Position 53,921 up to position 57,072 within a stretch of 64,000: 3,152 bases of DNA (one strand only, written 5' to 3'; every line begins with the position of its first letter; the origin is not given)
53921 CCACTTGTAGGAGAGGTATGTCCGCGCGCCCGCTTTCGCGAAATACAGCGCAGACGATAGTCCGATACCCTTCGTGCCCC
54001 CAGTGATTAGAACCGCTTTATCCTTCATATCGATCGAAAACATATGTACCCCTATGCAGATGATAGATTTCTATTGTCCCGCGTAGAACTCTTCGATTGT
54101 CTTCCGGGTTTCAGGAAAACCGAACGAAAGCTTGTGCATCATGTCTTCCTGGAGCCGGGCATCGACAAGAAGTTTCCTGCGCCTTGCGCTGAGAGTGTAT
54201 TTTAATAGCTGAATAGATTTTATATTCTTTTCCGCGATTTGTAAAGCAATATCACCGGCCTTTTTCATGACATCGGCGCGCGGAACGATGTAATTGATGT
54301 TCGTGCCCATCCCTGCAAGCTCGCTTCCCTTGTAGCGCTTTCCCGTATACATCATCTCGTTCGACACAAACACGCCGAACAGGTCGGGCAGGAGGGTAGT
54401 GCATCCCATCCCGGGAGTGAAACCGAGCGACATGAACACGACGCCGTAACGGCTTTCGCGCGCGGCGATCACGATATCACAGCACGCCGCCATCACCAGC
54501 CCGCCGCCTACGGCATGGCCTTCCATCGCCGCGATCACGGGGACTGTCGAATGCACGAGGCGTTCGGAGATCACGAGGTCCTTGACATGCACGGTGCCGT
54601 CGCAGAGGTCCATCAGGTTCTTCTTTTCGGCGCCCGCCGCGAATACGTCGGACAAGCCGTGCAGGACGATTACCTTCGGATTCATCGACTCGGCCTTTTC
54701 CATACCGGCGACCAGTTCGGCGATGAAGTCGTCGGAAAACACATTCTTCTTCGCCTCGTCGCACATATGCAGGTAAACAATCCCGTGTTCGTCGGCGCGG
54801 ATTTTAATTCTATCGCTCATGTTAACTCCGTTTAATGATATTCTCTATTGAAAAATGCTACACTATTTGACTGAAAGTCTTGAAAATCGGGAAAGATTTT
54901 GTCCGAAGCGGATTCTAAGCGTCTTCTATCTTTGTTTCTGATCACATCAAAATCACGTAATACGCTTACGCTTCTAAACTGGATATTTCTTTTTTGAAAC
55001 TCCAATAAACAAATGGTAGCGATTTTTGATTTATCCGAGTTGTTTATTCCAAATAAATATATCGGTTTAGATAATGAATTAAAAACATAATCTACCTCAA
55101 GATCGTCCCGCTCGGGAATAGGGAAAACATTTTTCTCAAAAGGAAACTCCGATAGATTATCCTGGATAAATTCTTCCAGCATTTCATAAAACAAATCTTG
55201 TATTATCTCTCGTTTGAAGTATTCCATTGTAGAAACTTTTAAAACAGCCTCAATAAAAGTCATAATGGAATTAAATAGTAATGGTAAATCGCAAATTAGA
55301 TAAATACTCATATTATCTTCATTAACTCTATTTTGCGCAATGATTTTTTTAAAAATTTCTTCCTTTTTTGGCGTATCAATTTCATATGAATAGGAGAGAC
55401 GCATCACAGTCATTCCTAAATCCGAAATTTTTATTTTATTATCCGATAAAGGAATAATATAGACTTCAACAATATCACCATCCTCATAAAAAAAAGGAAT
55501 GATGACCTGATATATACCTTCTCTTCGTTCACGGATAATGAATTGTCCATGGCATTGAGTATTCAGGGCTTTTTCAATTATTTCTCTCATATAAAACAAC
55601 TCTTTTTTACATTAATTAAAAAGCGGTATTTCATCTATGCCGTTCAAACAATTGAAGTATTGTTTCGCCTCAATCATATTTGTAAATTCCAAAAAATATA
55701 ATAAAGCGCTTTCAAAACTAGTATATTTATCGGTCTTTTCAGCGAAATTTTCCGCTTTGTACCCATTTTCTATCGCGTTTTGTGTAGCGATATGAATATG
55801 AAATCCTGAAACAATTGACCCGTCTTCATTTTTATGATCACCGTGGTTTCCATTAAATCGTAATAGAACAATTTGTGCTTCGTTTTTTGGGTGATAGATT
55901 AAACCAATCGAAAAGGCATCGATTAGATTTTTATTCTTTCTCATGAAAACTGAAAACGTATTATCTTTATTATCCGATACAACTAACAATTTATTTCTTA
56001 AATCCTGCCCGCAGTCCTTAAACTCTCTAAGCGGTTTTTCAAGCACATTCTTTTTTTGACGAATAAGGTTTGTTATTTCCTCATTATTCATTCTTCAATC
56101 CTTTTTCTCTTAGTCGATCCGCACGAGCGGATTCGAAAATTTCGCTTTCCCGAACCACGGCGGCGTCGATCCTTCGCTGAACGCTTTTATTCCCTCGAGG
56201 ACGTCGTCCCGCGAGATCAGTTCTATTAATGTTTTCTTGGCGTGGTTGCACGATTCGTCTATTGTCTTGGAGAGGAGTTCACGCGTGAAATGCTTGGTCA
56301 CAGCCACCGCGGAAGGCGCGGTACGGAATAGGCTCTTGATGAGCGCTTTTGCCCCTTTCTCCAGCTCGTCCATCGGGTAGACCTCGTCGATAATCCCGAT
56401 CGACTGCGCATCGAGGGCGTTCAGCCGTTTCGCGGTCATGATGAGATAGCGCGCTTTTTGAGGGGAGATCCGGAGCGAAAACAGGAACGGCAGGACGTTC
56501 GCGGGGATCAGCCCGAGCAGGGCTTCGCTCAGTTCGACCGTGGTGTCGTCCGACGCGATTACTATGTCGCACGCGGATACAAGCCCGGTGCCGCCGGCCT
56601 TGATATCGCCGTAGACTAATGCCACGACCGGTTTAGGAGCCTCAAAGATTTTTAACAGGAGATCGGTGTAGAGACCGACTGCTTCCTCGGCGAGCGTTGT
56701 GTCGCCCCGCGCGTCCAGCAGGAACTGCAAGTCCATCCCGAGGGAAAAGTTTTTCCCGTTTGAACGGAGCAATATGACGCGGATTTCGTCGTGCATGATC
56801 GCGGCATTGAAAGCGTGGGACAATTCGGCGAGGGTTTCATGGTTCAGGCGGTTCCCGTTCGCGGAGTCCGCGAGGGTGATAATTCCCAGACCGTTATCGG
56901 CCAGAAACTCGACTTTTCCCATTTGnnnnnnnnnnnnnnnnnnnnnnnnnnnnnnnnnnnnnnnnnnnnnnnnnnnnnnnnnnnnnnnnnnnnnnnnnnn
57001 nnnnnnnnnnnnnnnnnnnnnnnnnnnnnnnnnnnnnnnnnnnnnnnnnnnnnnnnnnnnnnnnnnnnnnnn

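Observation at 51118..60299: Stand-alone type II FAS/PKS-like operon coupling an HMG-synthase beta-branching cassette to an ACP-linked alpha-oxoamine synthase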

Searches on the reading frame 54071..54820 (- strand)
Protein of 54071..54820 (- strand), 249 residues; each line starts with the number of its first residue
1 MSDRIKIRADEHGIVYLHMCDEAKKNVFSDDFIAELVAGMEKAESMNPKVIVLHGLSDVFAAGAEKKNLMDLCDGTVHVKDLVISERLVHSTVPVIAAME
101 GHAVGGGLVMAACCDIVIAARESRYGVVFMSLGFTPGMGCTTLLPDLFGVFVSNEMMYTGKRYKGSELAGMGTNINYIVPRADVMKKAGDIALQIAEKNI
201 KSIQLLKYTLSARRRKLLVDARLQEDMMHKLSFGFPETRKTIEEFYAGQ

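Call 3: search_protein_families(library=pfam, proteins=[window:54071-54820:-])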
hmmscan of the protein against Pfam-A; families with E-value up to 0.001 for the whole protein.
window:54071-54820:- (249 aa): 2 families
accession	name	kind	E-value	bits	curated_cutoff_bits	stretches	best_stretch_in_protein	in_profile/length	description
PF00378.25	ECH_1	-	1.2e-43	149.7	27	1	11-245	3-240/251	Enoyl-CoA hydratase/isomerase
PF16113.10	ECH_2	-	2.5e-10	40.8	27.2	1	21-183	8-176/335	Enoyl-CoA hydratase/isomerase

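Call 4: search_protein_families(library=ncbifam, proteins=[window:54071-54820:-])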
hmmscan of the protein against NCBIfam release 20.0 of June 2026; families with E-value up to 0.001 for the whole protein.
window:54071-54820:- (249 aa): 70 families (the best 25 are shown)
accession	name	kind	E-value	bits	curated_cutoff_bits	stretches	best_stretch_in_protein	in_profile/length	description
NF005496.0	PRK07110.1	domain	3.3e-76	255.7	215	1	2-247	3-248/249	polyketide synthase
NF005802.0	PRK07657.1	equivalog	3.7e-30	105.3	363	1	1-210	1-214/260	enoyl-CoA hydratase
NF046063.1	oxepin_alt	equivalog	2.3e-28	99.3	300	1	11-245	7-247/254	oxepin-CoA hydrolase, alternative type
NF005803.0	PRK07658.1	equivalog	3.6e-28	98.7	313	1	20-234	17-235/257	enoyl-CoA hydratase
NF006013.0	PRK08150.1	subfamily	1.2e-27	96.9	232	1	8-246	10-249/259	crotonase/enoyl-CoA hydratase family protein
NF051848.1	EnCoAHydtEchA19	equivalog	2.2e-27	96.3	400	1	15-213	11-215/258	enoyl-CoA hydratase EchA19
NF006699.0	PRK09245.1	subfamily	2.9e-27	95.6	354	1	11-211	10-221/266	crotonase/enoyl-CoA hydratase family protein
NF004840.0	PRK06190.1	equivalog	4.2e-26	92.1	253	1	8-226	8-229/260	enoyl-CoA hydratase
NF007239.0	PRK09674.1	equivalog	3e-25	89.2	371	1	5-215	5-216/257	2,3-dehydroadipyl-CoA hydratase PaaF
NF005700.0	PRK07511.1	subfamily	3.2e-25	89.2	274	1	3-218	3-223/260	enoyl-CoA hydratase family protein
NF006007.0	PRK08138.1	subfamily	6.6e-25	88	355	1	4-211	8-216/261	enoyl-CoA hydratase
NF004525.0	PRK05870.1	equivalog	5.2e-24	85.6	285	1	2-218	2-219/249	enoyl-CoA hydratase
NF004517.0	PRK05862.1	equivalog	1.2e-23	84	396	1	24-216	24-217/257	enoyl-CoA hydratase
NF004475.0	PRK05809.1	subfamily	1.2e-23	84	394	1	26-210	26-214/260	short-chain-enoyl-CoA hydratase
NF005073.0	PRK06495.1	subfamily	2.5e-23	82.7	296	1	23-212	22-213/257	enoyl-CoA hydratase/isomerase family protein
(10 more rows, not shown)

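Call 9: find_encoding_contigs(protein=window:54071-54820:-, flank=10000, max_places=6)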
Protein window:54071-54820:- (249 aa): 5 contigs read that carry it; 2 places shown.
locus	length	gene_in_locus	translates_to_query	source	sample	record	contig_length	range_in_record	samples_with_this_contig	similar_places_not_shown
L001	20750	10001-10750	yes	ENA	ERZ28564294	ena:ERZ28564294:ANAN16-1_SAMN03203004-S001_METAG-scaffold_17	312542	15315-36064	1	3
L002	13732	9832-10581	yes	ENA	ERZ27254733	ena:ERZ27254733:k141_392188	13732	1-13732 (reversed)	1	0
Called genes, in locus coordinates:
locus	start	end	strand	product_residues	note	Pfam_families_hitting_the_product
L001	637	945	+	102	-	-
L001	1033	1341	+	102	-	-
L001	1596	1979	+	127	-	-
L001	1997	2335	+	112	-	-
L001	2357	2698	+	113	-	-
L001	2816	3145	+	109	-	-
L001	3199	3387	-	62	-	-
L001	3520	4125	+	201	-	PF22043:DUF6935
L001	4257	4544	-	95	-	-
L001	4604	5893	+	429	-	PF00109:ketoacyl-synt, PF02801:Ketoacyl-synt_C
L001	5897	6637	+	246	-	PF00106:adh_short, PF08659:KR, PF13561:adh_short_C2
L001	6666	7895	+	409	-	PF01154:HMG_CoA_synt_N, PF08545:ACP_syn_III (faint), PF08540:HMG_CoA_synt_C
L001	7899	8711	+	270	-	PF00378:ECH_1, PF16113:ECH_2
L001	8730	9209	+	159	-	PF22398:DUF6978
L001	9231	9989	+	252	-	PF08861:DUF1828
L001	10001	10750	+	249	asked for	PF00378:ECH_1, PF16113:ECH_2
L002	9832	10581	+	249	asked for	PF00378:ECH_1, PF16113:ECH_2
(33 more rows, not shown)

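Call 16: search_solved_structures(query=window:54071-54820:-, max_evalue=1e-15)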
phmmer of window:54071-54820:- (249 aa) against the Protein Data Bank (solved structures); distinct sequences matched with E-value up to 1e-15: 31.
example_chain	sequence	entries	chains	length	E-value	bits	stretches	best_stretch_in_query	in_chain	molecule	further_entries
4q1k_A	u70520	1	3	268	2.6e-38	134.9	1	10-246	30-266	polyketide biosynthesis enoyl-CoA isomerase PksI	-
4q1g_A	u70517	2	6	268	3.6e-38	134.4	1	10-246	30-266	Polyketide biosynthesis enoyl-CoA isomerase PksI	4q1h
4q1i_A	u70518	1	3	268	4.3e-38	134.2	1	10-246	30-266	Polyketide biosynthesis enoyl-CoA isomerase PksI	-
4q1j_A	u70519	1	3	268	8.9e-37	129.9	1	10-246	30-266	Polyketide biosynthesis enoyl-CoA isomerase PksI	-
2q2x_A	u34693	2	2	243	2.3e-34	122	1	12-244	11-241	CurF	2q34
2q35_A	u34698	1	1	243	3.1e-34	121.6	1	12-244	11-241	CurF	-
7eum_C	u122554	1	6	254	3.3e-22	82.2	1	14-223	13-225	Enoyl-CoA hydratase/isomerase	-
28bq_A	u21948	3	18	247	3.7e-22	82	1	14-221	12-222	Enoyl-CoA hydratase/isomerase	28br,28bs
9ula_A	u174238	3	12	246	4.4e-22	81.8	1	14-216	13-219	Enoyl-CoA hydratase/isomerase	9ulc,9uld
5zai_A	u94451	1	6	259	2.7e-21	79.2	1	17-212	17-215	3-hydroxypropionyl-coenzyme A dehydratase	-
5xzd_A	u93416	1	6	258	7.6e-21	77.8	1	10-215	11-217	Enoyl-CoA hydratase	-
2pbp_A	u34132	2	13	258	7.8e-20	74.5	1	1-210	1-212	Enoyl-CoA hydratase subunit I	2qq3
3kqf_A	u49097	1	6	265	1e-19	74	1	21-212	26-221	Enoyl-CoA hydratase/isomerase family protein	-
4fjw_D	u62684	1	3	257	1.1e-18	70.6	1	28-233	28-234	Probable enoyl-CoA hydratase echA8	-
3pzk_A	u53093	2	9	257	1.2e-18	70.6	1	28-233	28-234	e enoyl-CoA hydratase echA8 | enoyl-CoA hydratase echA8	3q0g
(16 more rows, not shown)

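Call 54: search_solved_structures(query=window:54071-54820:-, max_evalue=1e-30, show_alignments=5)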
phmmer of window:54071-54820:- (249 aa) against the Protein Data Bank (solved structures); distinct sequences matched with E-value up to 1e-30: 6.
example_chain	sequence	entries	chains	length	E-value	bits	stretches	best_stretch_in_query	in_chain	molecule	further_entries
4q1k_A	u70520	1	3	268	2.6e-38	134.9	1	10-246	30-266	polyketide biosynthesis enoyl-CoA isomerase PksI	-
4q1g_A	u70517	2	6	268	3.6e-38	134.4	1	10-246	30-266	Polyketide biosynthesis enoyl-CoA isomerase PksI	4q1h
4q1i_A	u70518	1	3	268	4.3e-38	134.2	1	10-246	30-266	Polyketide biosynthesis enoyl-CoA isomerase PksI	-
4q1j_A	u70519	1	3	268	8.9e-37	129.9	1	10-246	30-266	Polyketide biosynthesis enoyl-CoA isomerase PksI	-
2q2x_A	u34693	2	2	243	2.3e-34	122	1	12-244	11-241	CurF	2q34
2q35_A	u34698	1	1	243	3.1e-34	121.6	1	12-244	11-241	CurF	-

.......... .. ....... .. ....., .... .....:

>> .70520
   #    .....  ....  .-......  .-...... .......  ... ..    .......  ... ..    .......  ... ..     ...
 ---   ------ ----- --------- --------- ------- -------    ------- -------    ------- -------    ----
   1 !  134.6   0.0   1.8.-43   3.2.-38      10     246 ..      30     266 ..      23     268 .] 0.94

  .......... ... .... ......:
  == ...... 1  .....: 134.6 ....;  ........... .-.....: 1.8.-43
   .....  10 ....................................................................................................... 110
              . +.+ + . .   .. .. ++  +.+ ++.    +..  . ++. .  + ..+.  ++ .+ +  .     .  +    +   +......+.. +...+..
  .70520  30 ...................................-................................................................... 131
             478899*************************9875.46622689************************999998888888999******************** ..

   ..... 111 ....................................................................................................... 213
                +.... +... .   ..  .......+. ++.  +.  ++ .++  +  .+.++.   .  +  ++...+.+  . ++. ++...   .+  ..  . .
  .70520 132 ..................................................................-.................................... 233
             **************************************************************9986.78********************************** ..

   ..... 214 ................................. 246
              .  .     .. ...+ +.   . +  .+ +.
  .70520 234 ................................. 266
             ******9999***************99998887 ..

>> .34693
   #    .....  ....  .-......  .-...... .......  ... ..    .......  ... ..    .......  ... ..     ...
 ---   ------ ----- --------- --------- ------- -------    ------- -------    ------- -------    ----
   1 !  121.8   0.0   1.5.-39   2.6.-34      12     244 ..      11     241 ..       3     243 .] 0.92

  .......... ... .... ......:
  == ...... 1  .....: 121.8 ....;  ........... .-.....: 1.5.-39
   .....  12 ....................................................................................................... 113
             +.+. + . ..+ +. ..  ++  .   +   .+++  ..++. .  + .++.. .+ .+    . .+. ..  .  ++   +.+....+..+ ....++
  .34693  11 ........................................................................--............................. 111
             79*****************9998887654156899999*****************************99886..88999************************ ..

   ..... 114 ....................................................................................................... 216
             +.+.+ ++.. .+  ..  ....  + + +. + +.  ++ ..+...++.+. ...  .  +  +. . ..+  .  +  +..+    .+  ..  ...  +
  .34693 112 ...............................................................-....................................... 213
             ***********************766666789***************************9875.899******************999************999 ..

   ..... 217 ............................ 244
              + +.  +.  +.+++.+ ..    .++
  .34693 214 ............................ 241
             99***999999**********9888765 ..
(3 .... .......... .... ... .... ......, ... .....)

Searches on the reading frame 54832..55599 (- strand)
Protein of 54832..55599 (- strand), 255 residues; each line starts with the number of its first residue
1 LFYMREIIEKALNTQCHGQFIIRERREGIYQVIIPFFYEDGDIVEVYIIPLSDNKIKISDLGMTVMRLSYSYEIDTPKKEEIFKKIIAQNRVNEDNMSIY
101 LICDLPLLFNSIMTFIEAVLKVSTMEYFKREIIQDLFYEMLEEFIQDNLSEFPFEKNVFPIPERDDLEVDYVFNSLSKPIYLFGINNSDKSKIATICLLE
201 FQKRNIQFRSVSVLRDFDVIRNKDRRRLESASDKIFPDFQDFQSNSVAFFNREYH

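Call 3: search_protein_families(library=pfam, proteins=[window:54832-55599:-])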
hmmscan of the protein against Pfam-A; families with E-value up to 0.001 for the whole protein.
window:54832-55599:- (255 aa): 1 family
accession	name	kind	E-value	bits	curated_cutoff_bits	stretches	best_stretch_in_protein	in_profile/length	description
PF08861.15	DUF1828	-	5e-16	59.2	22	1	35-122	2-91/91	Domain of unknown function DUF1828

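Call 4: search_protein_families(library=ncbifam, proteins=[window:54832-55599:-])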
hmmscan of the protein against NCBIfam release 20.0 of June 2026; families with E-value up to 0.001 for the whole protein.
window:54832-55599:- (255 aa): 0 families

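Call 58: search_protein_families(library=padloc, proteins=[window:54832-55599:-], max_evalue=0.01)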
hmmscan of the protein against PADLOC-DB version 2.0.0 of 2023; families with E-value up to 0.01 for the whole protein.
window:54832-55599:- (255 aa): 2 families
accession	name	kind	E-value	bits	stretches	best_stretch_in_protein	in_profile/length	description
PDLC04539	PDC-M24B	-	1.2e-15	55.8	1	21-158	20-156/255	-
PDLC04540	PDC-M24B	-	2.2e-09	35.3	1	28-157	23-152/256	-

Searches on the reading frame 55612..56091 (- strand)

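Call 3: search_protein_families(library=pfam, proteins=[window:55612-56091:-])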
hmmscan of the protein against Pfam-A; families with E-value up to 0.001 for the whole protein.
window:55612-56091:- (159 aa): 1 family
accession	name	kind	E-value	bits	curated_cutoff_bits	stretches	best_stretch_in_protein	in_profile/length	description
PF22398.1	DUF6978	-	2e-14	54.4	29.6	1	1-138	1-132/133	Family of unknown function (DUF6978)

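Call 4: search_protein_families(library=ncbifam, proteins=[window:55612-56091:-])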
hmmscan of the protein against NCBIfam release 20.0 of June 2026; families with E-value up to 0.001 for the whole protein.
window:55612-56091:- (159 aa): 0 families

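Call 58: search_protein_families(library=padloc, proteins=[window:55612-56091:-], max_evalue=0.01)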
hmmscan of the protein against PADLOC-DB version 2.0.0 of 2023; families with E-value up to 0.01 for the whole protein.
window:55612-56091:- (159 aa): 2 families
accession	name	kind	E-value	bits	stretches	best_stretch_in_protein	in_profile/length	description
PDLC04538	PDC-M24A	-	5.8e-10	37.7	1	2-144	4-139/146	-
PDLC04536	PDC-M24A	-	1e-07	30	1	3-142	8-138/148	-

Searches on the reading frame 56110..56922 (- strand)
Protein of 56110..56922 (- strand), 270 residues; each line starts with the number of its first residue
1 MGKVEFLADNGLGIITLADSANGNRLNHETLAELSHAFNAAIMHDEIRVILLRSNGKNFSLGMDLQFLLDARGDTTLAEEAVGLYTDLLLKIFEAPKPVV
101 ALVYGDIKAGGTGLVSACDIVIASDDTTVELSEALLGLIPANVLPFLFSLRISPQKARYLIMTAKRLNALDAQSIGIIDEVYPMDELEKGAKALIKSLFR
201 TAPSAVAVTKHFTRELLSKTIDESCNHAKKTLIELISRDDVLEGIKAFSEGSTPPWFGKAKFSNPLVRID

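Call 3: search_protein_families(library=pfam, proteins=[window:56110-56922:-])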
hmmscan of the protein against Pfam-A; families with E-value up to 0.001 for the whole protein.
window:56110-56922:- (270 aa): 2 families
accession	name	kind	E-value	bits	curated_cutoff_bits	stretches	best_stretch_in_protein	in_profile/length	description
PF00378.25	ECH_1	-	4.8e-44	151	27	1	10-257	4-249/251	Enoyl-CoA hydratase/isomerase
PF16113.10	ECH_2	-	2.1e-24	87.1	27.2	1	13-250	2-240/335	Enoyl-CoA hydratase/isomerase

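Call 4: search_protein_families(library=ncbifam, proteins=[window:56110-56922:-])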
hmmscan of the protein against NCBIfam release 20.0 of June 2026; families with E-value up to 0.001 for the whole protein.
window:56110-56922:- (270 aa): 70 families (the best 25 are shown)
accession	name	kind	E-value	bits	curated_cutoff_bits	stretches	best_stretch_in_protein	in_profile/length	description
NF005675.0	PRK07468.1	equivalog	1.3e-43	149.6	350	1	10-257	13-260/262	crotonase/enoyl-CoA hydratase family protein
NF005879.0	PRK07827.1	equivalog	1.1e-40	139.6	283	1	5-256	10-259/261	enoyl-CoA hydratase family protein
NF005498.0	PRK07112.1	equivalog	9.7e-40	136.7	250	1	9-256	14-255/258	enoyl-CoA hydratase/isomerase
NF051848.1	EnCoAHydtEchA19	equivalog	1.3e-38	133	400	1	12-258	10-257/258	enoyl-CoA hydratase EchA19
NF004227.0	PRK05674.1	equivalog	2e-37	129.3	426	1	11-260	15-265/271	gamma-carboxygeranoyl-CoA hydratase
NF006008.0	PRK08139.1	equivalog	1.1e-34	120.2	313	1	9-257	18-264/266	enoyl-CoA hydratase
NF042430.2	EnCoAhydt_DpgD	equivalog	2.7e-33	115.5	400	1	13-258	8-257/258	enoyl-CoA-hydratase DpgD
NF046063.1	oxepin_alt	equivalog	3.2e-33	115.3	300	1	14-253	12-252/254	oxepin-CoA hydrolase, alternative type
NF005802.0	PRK07657.1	equivalog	1.3e-31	110.1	363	1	8-258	10-259/260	enoyl-CoA hydratase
NF005804.0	PRK07659.1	equivalog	2.8e-30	105.7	311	1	4-255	8-256/260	enoyl-CoA hydratase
NF006100.0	PRK08252.1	subfamily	3.3e-30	105.5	282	1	10-259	11-254/254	crotonase/enoyl-CoA hydratase family protein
NF006140.0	PRK08290.1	subfamily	5.9e-30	104.4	280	1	5-211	11-235/292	enoyl-CoA hydratase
NF004781.0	PRK06127.1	subfamily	1.6e-29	103.4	291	1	3-258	12-268/269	enoyl-CoA hydratase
NF005700.0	PRK07511.1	subfamily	1.6e-29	103.3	274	1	14-254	15-256/260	enoyl-CoA hydratase family protein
NF004475.0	PRK05809.1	subfamily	4.1e-29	101.9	394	1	4-251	6-252/260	short-chain-enoyl-CoA hydratase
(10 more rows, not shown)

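Call 17: search_solved_structures(query=window:56110-56922:-, max_evalue=1e-15)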
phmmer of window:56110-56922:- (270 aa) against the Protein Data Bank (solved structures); distinct sequences matched with E-value up to 1e-15: 43.
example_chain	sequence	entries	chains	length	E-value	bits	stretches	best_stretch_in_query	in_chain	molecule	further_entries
3i47_A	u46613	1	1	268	4.3e-32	114.8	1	10-256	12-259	Enoyl CoA hydratase/isomerase (Crotonase)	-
4kpk_A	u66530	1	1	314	1.1e-25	93.9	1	11-263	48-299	Enoyl-CoA hydratase/isomerase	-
1uiy_A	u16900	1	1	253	2.4e-24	89.5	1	12-255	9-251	Enoyl-CoA Hydratase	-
5jbw_A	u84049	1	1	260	3.5e-24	88.9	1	12-258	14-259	3-hydroxybutyryl-CoA dehydratase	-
5jbx_A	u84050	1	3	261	3.6e-24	88.9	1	12-258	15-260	3-hydroxybutyryl-CoA dehydratase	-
3oc7_A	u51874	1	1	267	4.7e-23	85.2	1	14-257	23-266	Enoyl-CoA hydratase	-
4knp_A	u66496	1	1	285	7.9e-23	84.5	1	14-257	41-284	enoyl-CoA hydratase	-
3ome_A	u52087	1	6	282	4.6e-22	81.9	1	9-215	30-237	Enoyl-CoA hydratase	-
3myb_A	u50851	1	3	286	6.5e-22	81.5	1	11-257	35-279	Enoyl-CoA hydratase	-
4zu2_A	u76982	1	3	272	6e-21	78.3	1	15-257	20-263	Putative isohexenylglutaconyl-CoA hydratase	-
5zai_A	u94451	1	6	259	9.6e-21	77.6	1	9-259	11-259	3-hydroxypropionyl-coenzyme A dehydratase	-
4nnq_A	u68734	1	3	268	9.9e-20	74.3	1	17-224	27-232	Putative enoyl-CoA hydratase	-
3kqf_A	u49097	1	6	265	1.2e-19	74.1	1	20-258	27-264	Enoyl-CoA hydratase/isomerase family protein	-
2pbp_A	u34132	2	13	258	1.9e-19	73.4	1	9-259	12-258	Enoyl-CoA hydratase subunit I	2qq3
8ahq_A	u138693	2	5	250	3.3e-19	72.6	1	11-234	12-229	Enoyl-CoA hydratase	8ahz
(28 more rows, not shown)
